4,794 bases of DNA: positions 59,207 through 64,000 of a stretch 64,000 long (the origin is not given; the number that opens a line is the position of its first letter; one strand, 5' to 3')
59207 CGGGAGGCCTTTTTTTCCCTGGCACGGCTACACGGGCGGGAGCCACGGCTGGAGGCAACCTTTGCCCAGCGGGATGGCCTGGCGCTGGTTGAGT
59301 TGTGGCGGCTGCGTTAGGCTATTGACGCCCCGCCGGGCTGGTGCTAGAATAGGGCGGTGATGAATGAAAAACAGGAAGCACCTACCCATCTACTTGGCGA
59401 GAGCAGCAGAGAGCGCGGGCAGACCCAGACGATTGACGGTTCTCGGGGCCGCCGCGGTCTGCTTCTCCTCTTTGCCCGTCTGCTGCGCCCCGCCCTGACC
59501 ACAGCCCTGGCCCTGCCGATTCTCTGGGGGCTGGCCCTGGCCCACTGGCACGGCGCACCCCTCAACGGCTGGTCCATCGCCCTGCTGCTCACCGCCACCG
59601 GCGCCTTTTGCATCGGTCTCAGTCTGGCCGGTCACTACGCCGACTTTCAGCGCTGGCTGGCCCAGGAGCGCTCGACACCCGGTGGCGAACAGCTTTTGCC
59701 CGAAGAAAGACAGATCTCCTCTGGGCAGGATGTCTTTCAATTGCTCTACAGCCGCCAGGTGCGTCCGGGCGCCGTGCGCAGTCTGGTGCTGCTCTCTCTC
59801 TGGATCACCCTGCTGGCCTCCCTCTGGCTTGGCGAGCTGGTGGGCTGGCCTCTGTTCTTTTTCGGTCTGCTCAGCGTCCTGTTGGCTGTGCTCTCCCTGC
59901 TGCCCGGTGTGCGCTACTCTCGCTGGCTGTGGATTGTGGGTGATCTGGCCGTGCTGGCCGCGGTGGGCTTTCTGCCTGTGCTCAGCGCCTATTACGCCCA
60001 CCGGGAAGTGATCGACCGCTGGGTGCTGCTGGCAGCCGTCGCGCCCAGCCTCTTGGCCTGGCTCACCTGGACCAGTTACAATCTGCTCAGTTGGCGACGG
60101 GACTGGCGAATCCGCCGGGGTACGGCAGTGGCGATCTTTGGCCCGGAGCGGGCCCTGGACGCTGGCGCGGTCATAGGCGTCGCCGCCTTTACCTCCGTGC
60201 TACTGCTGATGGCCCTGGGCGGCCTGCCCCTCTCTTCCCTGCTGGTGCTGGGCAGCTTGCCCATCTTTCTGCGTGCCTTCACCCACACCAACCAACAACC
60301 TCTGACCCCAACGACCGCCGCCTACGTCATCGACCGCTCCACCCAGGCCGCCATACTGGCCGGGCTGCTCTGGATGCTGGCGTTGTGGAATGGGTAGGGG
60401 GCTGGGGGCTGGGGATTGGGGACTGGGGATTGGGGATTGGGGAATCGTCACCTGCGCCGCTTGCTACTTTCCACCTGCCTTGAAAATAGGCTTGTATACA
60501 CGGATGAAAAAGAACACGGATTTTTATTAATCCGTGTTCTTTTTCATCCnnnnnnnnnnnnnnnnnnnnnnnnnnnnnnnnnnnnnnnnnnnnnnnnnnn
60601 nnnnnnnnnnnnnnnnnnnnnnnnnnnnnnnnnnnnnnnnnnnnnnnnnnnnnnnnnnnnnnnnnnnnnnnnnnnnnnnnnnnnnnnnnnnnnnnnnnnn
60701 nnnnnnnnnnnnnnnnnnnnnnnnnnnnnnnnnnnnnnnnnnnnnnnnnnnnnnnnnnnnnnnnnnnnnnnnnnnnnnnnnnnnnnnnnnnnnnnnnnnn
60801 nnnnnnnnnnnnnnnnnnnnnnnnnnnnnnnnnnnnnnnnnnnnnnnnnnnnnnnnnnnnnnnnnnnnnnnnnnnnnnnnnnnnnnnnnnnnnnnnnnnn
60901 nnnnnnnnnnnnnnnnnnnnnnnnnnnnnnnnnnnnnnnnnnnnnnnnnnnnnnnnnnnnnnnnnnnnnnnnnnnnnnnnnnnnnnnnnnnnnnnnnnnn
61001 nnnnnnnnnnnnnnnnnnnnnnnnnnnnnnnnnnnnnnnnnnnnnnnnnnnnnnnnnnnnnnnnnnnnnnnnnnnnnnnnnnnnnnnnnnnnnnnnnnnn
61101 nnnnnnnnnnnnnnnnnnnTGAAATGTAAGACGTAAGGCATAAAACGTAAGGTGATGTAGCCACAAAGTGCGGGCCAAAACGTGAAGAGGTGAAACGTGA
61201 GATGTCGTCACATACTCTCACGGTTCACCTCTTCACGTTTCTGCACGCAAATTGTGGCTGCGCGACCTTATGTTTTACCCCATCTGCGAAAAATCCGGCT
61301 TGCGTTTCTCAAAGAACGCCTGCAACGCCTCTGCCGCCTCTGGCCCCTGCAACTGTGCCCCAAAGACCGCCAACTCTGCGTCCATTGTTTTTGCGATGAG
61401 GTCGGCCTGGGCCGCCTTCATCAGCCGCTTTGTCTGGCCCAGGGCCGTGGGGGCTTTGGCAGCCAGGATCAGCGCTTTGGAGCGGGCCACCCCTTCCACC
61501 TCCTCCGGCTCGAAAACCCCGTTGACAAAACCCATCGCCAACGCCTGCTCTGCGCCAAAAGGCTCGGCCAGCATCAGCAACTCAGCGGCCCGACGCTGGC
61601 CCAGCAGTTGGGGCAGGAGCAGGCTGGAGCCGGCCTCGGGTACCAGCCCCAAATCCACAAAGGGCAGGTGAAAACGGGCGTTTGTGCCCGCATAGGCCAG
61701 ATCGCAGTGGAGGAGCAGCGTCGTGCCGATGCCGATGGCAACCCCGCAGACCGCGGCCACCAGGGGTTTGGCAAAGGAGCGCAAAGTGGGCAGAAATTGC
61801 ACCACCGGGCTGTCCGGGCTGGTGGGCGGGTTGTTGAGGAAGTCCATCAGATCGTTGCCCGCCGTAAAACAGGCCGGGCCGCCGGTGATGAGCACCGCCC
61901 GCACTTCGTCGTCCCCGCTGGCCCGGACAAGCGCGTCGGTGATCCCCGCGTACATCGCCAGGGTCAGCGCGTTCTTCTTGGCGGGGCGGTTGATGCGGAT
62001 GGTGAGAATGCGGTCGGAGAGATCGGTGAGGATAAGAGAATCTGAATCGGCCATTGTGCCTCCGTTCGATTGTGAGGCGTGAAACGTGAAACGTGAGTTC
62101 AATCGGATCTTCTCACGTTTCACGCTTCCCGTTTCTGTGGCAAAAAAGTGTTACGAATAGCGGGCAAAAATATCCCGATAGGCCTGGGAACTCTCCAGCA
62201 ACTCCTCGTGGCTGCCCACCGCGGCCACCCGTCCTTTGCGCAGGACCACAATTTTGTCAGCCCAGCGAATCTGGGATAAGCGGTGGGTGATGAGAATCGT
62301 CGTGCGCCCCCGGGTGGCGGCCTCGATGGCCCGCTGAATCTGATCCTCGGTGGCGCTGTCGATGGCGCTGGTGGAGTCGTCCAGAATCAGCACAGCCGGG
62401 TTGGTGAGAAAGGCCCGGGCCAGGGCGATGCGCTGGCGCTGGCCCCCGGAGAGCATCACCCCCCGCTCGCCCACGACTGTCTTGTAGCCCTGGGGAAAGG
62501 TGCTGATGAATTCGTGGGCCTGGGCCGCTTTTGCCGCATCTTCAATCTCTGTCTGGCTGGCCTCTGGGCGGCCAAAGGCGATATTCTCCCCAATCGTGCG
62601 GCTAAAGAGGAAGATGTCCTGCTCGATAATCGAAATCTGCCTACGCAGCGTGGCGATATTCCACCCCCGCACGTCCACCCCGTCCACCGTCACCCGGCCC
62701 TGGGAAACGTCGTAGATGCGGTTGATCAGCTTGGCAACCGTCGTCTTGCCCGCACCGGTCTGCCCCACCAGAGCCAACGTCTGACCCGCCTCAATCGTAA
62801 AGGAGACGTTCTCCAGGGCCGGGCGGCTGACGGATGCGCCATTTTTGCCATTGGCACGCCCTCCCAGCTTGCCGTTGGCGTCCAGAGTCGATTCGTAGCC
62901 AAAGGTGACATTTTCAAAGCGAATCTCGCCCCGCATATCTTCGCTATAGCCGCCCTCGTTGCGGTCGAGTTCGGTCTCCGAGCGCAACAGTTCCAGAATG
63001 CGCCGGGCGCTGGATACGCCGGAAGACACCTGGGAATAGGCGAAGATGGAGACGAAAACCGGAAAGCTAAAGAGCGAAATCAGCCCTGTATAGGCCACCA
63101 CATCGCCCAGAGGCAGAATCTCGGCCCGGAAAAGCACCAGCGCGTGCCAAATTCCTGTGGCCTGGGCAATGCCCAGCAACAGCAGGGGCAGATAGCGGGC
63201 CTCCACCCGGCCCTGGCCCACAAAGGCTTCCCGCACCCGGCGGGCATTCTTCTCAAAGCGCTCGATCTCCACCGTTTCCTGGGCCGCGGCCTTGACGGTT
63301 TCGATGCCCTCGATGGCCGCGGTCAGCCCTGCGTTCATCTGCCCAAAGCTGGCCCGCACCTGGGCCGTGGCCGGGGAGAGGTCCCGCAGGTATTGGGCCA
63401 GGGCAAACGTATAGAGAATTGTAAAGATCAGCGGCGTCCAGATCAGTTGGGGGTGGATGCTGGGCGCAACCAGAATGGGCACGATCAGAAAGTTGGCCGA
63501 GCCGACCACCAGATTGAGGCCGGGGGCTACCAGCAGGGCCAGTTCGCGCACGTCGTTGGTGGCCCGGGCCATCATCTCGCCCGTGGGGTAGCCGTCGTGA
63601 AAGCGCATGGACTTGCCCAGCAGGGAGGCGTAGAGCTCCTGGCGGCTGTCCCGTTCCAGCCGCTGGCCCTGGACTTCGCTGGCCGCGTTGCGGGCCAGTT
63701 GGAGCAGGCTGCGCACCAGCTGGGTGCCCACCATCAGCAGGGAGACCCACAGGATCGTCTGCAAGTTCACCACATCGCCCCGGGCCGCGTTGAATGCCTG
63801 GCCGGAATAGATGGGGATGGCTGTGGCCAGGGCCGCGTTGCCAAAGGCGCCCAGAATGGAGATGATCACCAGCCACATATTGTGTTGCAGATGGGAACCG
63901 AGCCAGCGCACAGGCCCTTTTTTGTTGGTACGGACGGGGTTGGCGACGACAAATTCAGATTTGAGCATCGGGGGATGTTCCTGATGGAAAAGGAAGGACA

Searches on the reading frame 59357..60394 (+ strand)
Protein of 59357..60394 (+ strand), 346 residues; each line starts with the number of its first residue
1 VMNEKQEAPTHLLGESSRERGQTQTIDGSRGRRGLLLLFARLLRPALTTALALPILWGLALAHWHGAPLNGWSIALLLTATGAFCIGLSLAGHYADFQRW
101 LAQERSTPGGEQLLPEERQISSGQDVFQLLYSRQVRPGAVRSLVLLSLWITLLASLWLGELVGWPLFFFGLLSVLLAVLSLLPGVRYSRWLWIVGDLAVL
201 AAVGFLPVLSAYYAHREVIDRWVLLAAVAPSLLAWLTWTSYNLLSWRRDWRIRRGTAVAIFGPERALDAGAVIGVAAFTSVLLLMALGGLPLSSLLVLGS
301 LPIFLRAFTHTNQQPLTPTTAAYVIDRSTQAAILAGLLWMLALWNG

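Call 22: search_protein_families(library=pfam, proteins=[window:59357-60394:+], max_evalue=0.001)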
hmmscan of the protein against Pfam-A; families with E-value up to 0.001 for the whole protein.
window:59357-60394:+ (346 aa): 1 family
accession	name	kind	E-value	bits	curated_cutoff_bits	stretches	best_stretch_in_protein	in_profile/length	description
PF01040.23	UbiA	-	6.6e-07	29.3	34.2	1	144-317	69-239/250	UbiA prenyltransferase family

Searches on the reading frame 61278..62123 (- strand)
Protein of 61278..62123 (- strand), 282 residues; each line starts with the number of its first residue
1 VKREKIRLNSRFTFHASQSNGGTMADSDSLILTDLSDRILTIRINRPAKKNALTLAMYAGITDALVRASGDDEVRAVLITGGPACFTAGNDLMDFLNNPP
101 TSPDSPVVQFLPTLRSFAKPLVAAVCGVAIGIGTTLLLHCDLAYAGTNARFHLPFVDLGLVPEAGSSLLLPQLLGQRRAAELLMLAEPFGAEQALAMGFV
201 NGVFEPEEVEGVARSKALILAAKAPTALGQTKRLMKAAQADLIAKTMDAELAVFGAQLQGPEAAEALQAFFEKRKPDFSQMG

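Call 69: search_protein_families(library=pfam, proteins=[window:61278-62123:-], max_evalue=0.0001)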
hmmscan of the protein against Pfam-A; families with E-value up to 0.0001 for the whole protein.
window:61278-62123:- (282 aa): 2 families
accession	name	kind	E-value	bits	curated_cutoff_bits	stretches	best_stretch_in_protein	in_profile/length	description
PF00378.25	ECH_1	-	1.4e-52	179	27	1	37-280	4-250/251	Enoyl-CoA hydratase/isomerase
PF16113.10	ECH_2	-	7.5e-25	88.6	27.2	1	41-212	3-180/335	Enoyl-CoA hydratase/isomerase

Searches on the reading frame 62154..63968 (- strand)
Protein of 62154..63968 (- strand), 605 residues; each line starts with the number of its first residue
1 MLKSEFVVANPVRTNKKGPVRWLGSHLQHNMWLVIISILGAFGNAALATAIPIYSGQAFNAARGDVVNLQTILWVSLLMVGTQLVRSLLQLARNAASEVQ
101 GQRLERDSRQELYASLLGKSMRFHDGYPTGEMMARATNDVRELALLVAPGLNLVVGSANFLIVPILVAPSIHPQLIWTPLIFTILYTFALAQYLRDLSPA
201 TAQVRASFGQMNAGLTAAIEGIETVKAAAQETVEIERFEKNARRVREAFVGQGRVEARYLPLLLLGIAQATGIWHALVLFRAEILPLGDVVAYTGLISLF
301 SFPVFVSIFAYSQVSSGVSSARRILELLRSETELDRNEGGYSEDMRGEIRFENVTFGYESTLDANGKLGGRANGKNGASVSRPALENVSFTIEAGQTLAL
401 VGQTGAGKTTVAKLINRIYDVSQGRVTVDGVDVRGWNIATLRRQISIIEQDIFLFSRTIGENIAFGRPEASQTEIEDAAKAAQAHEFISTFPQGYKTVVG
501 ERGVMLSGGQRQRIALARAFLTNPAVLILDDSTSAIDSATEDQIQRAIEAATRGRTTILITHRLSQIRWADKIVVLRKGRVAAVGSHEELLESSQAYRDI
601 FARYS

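Call 69: search_protein_families(library=pfam, proteins=[window:62154-63968:-], max_evalue=0.0001)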
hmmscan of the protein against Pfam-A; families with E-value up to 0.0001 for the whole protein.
window:62154-63968:- (605 aa): 2 families
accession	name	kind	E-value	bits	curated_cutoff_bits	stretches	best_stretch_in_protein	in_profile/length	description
PF00005.33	ABC_tran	-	5.2e-34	118.2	25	1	385-534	1-137/137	ABC transporter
PF00664.28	ABC_membrane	-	1.4e-27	97.5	28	1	34-304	1-274/274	ABC transporter transmembrane region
